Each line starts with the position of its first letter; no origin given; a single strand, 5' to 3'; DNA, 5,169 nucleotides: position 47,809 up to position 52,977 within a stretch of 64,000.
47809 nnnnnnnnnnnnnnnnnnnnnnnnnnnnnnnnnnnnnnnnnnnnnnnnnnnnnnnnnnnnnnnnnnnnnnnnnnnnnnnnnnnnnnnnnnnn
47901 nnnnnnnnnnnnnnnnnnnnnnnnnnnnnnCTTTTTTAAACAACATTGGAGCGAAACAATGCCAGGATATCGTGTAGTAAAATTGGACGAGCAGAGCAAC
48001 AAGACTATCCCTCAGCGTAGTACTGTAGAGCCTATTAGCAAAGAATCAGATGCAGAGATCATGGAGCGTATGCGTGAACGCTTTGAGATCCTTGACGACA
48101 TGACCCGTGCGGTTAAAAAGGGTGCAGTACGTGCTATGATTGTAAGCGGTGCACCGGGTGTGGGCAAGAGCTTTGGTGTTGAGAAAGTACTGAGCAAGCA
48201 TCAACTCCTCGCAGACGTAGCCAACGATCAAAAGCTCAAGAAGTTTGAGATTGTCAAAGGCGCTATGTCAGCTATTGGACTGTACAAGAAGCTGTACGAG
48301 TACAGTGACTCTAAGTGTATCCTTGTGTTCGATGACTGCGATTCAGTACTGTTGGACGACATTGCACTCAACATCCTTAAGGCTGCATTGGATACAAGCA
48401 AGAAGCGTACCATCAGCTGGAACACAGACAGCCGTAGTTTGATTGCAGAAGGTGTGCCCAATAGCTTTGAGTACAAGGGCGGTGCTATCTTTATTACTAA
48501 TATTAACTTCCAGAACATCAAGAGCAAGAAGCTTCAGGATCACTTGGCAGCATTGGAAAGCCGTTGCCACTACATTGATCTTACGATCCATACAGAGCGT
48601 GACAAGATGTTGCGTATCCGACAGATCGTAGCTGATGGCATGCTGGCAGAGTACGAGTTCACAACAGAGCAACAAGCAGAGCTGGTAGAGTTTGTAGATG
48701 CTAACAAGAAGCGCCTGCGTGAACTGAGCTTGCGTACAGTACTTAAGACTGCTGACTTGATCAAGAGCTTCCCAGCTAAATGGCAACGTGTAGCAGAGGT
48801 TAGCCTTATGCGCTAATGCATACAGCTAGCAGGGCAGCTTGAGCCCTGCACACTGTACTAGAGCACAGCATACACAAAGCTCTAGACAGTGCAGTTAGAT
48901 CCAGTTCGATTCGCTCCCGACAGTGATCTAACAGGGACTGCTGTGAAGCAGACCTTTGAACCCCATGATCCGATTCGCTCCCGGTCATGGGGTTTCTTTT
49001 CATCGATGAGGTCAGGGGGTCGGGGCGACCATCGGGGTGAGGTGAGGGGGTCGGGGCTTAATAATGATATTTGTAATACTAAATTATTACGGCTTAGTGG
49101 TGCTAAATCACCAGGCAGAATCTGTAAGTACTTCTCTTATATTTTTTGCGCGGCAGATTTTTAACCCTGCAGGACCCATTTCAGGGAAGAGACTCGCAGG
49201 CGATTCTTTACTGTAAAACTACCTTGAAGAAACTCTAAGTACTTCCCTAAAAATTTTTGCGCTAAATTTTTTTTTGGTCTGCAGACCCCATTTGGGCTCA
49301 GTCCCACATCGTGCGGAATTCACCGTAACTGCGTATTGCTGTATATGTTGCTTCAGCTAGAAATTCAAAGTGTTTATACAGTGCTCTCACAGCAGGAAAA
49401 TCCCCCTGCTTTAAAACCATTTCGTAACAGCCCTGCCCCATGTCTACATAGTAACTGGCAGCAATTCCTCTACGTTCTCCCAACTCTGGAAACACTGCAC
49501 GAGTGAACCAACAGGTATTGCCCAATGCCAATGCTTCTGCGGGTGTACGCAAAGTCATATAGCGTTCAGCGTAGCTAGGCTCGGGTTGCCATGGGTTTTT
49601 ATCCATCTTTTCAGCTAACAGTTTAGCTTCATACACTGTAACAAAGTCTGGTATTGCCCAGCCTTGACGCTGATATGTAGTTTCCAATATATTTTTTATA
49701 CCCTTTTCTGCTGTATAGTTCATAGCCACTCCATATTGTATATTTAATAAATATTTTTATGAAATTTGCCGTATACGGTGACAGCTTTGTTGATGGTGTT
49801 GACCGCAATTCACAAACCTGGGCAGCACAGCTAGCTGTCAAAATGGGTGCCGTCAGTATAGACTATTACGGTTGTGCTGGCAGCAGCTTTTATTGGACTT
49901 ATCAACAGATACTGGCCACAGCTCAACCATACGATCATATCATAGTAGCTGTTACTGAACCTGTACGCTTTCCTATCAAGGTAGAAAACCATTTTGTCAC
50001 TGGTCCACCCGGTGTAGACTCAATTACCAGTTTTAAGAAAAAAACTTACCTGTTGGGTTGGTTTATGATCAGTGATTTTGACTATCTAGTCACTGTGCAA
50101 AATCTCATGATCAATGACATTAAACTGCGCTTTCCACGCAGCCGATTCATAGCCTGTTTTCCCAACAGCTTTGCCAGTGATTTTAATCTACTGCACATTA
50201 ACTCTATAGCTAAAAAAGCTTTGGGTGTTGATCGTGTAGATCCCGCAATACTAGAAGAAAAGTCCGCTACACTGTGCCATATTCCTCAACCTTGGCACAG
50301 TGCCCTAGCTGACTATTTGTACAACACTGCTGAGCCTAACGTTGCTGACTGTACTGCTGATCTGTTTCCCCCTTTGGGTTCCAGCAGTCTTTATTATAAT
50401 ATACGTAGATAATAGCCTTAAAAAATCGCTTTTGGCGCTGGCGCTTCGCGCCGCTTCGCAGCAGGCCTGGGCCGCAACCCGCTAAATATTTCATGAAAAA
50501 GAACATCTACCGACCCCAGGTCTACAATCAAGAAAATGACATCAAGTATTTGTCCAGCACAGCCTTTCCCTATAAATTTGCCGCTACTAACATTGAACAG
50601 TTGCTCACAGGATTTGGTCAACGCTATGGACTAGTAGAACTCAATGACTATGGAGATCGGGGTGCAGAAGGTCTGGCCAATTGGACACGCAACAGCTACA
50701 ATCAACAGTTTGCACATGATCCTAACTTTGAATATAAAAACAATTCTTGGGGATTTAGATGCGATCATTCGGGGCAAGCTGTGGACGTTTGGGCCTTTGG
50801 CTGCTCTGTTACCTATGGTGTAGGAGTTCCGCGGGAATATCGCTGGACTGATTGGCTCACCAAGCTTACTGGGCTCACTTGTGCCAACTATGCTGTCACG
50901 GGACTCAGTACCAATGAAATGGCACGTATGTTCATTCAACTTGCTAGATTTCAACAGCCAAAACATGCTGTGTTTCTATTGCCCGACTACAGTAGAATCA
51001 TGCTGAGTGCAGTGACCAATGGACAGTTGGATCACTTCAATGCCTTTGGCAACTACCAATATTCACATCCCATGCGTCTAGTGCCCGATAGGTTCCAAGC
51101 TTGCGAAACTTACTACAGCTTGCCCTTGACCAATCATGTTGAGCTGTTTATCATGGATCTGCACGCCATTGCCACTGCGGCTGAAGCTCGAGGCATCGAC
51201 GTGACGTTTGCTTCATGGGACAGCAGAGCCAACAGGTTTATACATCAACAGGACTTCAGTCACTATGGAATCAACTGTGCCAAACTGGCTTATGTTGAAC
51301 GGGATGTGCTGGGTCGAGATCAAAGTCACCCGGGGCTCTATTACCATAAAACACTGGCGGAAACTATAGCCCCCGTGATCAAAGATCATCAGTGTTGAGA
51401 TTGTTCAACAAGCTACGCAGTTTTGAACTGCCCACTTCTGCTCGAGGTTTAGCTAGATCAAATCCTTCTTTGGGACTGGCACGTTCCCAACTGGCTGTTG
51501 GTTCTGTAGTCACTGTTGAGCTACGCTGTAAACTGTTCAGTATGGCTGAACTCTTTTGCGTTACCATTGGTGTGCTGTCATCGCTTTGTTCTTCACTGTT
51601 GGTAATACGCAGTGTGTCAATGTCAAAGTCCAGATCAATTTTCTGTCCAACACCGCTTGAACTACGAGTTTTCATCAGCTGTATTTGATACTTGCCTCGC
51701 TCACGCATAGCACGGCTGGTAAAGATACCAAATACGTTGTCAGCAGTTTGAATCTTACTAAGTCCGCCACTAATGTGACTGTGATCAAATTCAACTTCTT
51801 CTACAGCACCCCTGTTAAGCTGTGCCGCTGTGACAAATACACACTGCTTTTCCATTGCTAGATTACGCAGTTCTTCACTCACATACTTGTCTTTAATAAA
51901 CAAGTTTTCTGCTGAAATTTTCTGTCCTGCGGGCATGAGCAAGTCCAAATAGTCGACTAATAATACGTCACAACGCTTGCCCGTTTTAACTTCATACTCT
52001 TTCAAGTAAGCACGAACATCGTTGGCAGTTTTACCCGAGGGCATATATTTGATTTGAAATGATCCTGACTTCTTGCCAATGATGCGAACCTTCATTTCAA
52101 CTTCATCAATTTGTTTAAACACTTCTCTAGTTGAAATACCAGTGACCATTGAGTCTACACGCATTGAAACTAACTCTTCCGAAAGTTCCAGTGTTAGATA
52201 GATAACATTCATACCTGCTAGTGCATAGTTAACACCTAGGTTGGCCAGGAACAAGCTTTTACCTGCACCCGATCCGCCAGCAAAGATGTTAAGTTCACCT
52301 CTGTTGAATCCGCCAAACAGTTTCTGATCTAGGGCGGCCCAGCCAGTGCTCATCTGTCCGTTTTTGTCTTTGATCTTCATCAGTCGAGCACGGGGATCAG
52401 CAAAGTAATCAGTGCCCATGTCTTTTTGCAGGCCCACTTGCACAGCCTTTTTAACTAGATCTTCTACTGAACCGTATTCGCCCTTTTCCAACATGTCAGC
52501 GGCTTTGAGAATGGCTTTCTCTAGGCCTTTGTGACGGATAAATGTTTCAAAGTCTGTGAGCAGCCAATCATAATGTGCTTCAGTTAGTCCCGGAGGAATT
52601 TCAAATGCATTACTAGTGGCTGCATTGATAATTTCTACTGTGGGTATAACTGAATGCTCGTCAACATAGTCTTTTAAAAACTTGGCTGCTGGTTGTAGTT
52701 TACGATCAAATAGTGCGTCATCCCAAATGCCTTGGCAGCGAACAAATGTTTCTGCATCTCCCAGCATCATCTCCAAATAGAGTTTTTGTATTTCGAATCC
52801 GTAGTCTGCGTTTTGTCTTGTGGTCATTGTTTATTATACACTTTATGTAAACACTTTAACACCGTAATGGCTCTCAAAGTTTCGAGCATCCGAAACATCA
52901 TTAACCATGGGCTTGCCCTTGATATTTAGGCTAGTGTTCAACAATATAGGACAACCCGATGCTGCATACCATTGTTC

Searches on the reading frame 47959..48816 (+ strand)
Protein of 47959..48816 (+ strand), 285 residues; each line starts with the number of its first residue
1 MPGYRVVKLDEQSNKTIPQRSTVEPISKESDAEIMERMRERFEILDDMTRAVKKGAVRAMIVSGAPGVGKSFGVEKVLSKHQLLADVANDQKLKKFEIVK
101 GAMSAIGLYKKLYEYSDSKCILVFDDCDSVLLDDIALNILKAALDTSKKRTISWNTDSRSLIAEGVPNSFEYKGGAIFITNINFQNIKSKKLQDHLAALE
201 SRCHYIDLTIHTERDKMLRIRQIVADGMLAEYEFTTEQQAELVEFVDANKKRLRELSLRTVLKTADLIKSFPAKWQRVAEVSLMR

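Call 10: search_protein_families(library=phrogs, proteins=[window:47959-48816:+])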
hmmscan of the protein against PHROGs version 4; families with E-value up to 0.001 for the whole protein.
window:47959-48816:+ (285 aa): 2 families
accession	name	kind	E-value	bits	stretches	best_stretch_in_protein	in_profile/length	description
phrog_1250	-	unknown function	1.1e-83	282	1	12-284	59-326/327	unknown function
phrog_3277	-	DNA, RNA and nucleotide metabolism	0.00077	20.3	0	52-191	5-128/168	DnaC-like helicase loader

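Call 52: search_protein_families(library=pfam, max_evalue=0.01, proteins=[window:47959-48816:+])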
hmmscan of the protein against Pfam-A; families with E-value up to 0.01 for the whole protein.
window:47959-48816:+ (285 aa): 5 families
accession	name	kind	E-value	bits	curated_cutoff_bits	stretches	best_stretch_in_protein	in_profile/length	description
PF13191.12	AAA_16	-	3.1e-05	25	32.6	1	42-79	9-46/167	AAA ATPase domain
PF05673.19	DUF815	-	0.0003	20.5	23.8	1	23-147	19-135/249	Protein of unknown function (DUF815)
PF00004.35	AAA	-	0.0011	19.9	21.2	1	60-148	1-96/131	ATPase family associated with various cellular activities (AAA)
PF15619.11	Lebercilin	-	0.0012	18.9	34.3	1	184-266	71-153/193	Ciliary protein causing Leber congenital amaurosis disease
PF13173.12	AAA_14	-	0.0091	16.4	27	0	58-161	3-101/129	AAA domain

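Call 84: search_solved_structures(query=window:47959-48813:+, max_evalue=1)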
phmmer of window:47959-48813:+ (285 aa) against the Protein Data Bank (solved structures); distinct sequences matched with E-value up to 1: 6.
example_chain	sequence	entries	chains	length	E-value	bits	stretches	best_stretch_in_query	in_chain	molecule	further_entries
7sgz_B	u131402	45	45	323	0.081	15.8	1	41-89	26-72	Replication factor C subunit 4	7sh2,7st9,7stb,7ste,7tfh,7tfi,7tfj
8tw8_4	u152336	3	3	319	0.082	15.7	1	41-88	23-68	Replication factor C subunit 4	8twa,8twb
8tw7_4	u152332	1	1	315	0.083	15.7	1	41-87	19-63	Replication factor C subunit 4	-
1sxj_B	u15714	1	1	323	0.14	15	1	41-88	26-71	Activator 1 37 kDa subunit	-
5eum_A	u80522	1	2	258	0.44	13.3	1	133-211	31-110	Lipid A export ATP-binding/permease protein MsbA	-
8bic_A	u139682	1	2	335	0.98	12.2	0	75-141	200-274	methyltransferase Plu4891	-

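Call 85: search_protein_families(library=ncbifam, max_evalue=0.1, proteins=[window:47959-48813:+])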
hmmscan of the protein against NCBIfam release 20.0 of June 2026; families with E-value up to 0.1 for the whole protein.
window:47959-48813:+ (285 aa): 1 family
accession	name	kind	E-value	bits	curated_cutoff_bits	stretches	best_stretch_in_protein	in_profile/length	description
NF041575.1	antitoxPezA_Strep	equivalog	0.033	14.2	290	1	77-134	60-117/158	type II toxin-antitoxin system antitoxin PezA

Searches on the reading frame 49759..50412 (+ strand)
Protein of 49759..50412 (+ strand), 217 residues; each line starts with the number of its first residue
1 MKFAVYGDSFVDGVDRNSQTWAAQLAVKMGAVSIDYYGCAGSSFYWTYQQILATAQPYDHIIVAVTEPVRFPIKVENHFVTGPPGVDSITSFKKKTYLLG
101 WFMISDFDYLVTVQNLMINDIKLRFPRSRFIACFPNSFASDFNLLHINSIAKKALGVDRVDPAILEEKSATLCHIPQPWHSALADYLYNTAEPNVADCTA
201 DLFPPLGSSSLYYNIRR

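Call 52: search_protein_families(library=pfam, max_evalue=0.01, proteins=[window:49759-50412:+])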
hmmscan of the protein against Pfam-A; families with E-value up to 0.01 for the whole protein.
window:49759-50412:+ (217 aa): 1 family
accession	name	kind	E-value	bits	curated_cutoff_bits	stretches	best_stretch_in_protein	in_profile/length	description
PF13472.12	Lipase_GDSL_2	-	0.0033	18.4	32.9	1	5-63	1-68/178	GDSL-like Lipase/Acylhydrolase family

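Call 53: search_protein_families(library=phrogs, max_evalue=0.01, proteins=[window:49759-50412:+])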
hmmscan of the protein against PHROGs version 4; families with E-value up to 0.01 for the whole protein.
window:49759-50412:+ (217 aa): 0 families

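Call 85: search_protein_families(library=ncbifam, max_evalue=0.1, proteins=[window:49759-50409:+])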
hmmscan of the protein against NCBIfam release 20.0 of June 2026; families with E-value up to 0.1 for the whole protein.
window:49759-50409:+ (217 aa): 0 families

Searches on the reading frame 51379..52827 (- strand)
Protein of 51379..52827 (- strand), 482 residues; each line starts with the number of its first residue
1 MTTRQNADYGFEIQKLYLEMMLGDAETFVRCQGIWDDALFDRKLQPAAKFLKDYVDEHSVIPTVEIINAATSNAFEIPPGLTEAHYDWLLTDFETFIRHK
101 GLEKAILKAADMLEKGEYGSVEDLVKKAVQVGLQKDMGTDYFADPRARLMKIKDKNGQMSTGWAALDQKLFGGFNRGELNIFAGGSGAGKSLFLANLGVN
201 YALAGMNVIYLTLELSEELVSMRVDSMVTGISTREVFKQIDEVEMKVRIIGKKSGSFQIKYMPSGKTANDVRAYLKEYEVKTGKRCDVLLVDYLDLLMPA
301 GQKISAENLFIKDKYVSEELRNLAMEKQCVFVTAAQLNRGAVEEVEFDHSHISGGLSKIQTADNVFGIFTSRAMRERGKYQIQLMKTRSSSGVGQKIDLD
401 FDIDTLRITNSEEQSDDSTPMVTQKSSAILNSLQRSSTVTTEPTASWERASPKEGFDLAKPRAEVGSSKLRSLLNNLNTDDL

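Call 13: search_protein_families(library=pfam, proteins=[window:51379-52827:-])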
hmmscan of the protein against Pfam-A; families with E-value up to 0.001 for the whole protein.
window:51379-52827:- (482 aa): 4 families
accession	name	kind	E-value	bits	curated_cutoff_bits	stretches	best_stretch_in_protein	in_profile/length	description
PF03796.21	DnaB_C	-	1.7e-19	70.6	27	1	159-408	2-253/255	DnaB-like helicase C terminal domain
PF20307.4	divDNAB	-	1.2e-08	34.5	26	1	260-342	176-255/356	Divergent DnaB-like ATPase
PF06745.19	ATPase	-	3.5e-07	30.3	26.6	1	160-246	2-89/231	KaiC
PF13481.12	AAA_25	-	1.6e-05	25.1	27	1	169-330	24-183/195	AAA domain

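Call 54: search_dna_similar(query=window:51379-52827:-, collection=phages, mode=protein, max_rows=12)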
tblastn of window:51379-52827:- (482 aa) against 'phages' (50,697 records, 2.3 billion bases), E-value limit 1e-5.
Records with a match: 3298; places in all: 3301; records where one place covers at least 80% of the query: 346.
Best place of each record, by identity: <60% 3298.
By first word of the organism name: Escherichia 677; Synechococcus 377; Staphylococcus 343; Klebsiella 336; Bacillus 207; Salmonella 205; Vibrio 132; Shigella 89; Aeromonas 81; Acinetobacter 70; and 73 more.
By host as written in the record: - 522; Escherichia coli 282; Klebsiella pneumoniae 113; Staphylococcus aureus 112; Synechococcus 107; Listeria monocytogenes 43; Escherichia coli O157:H7 38; Synechococcus sp. 38; and 757 more.
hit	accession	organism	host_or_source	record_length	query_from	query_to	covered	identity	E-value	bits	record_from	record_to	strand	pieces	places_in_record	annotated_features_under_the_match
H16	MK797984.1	Pseudomonas phage vB_PaeM_PA5oct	-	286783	8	410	84%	55.3%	4e-141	453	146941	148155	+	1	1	hypothetical protein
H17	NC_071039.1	Pseudomonas phage vB_PaeM_PA5oct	-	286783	8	410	84%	55.3%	4e-141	453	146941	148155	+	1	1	DnaB-like replicative helicase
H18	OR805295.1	Pseudomonas phage Paride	Pseudomonas aeruginosa PAO1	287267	8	410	84%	55.3%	4e-141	453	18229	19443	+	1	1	DnaB-like replicative helicase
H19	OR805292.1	Pseudomonas phage Cassandra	Pseudomonas aeruginosa PAO1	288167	8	410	84%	55.3%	4e-141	453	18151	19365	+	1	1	DnaB-like replicative helicase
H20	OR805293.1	Pseudomonas phage Deifobo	Pseudomonas aeruginosa PAO1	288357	8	410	84%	55.3%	4e-141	453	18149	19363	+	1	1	DnaB-like replicative helicase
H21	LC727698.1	Pseudomonas phage sp. 30-3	Pseudomonas aeruginosa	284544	8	410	84%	55.3%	5e-141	452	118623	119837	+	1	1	DNA helicase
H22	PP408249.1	Pseudomonas phage vB_Pa-PAC2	Pseudomonas aeruginosa PAO1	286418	8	410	84%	55.3%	5e-141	452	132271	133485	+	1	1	DNA primase/helicase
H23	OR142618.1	Pseudomonas phage Callisto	Pseudomonas aeruginosa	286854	8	410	84%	55.3%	5e-141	452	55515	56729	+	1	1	radA: DNA repair protein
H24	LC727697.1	Pseudomonas phage sp. 30-2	Pseudomonas aeruginosa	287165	8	410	84%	55.3%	5e-141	452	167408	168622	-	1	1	DNA helicase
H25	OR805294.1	Pseudomonas phage Ettore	Pseudomonas aeruginosa PAO1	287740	8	410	84%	55.3%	5e-141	452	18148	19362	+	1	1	DnaB-like replicative helicase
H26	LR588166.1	Pseudomonas phage vB_PaeM_MIJ3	-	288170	8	410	84%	55.1%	2e-140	451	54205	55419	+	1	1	radA: DNA repair protein RadA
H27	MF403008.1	Agrobacterium phage Atu_ph07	Agrobacterium tumefaciens C58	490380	1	444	92%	47.3%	5e-123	401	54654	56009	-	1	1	DNA primase/helicase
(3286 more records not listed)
